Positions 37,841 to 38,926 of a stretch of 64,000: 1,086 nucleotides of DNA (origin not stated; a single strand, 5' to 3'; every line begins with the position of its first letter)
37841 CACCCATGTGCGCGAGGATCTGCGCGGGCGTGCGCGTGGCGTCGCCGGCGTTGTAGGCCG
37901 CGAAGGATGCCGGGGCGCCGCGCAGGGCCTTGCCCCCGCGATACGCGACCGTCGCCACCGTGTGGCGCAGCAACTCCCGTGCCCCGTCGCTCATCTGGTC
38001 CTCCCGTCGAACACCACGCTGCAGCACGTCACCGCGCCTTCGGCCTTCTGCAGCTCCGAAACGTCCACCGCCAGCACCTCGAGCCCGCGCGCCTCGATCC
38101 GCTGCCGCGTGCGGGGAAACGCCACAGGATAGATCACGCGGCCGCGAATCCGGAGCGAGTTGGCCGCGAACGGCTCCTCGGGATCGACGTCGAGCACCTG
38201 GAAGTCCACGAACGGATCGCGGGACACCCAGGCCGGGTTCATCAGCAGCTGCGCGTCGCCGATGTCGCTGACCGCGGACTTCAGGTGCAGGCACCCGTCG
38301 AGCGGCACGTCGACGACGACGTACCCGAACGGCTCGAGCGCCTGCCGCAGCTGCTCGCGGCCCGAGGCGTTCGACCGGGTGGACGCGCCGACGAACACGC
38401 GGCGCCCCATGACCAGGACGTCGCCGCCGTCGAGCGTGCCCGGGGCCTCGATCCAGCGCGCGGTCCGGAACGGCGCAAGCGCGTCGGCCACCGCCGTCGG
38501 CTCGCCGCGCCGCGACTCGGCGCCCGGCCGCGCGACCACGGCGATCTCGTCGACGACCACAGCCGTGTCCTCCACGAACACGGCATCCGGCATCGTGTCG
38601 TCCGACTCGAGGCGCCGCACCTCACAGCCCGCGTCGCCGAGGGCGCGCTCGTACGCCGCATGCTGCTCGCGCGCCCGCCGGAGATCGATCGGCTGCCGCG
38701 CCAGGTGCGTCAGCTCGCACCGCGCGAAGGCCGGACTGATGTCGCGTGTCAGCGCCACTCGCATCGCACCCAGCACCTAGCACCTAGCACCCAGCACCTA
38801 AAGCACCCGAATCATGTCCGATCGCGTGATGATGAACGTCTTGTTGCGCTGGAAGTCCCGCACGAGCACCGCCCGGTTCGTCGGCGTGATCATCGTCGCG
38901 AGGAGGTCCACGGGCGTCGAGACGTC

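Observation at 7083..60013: A family of phase-regular 7-9 nt tandem arrays fills intercistronic spacers and is G-rich on the sense strand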

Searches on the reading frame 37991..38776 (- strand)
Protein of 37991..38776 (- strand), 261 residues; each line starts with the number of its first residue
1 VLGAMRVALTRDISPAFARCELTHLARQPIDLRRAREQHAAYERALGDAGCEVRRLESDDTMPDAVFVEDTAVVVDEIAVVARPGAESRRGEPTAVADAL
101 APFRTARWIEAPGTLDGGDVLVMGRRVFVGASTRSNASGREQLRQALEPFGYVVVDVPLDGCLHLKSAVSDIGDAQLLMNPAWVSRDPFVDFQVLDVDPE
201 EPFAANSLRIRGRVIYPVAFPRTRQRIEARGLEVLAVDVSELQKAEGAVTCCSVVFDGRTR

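Call 7: search_protein_families(library=pfam, proteins=[window:37991-38776:-])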
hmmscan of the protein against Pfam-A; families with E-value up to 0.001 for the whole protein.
window:37991-38776:- (261 aa): 2 families
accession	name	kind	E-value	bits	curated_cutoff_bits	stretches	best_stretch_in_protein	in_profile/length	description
PF02274.22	ADI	-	1.9e-08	34.2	22.8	0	62-147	121-219/377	Arginine deiminase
PF19420.4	DDAH_eukar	-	3.9e-06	26.8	23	1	33-148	26-156/291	N,N dimethylarginine dimethylhydrolase, eukaryotic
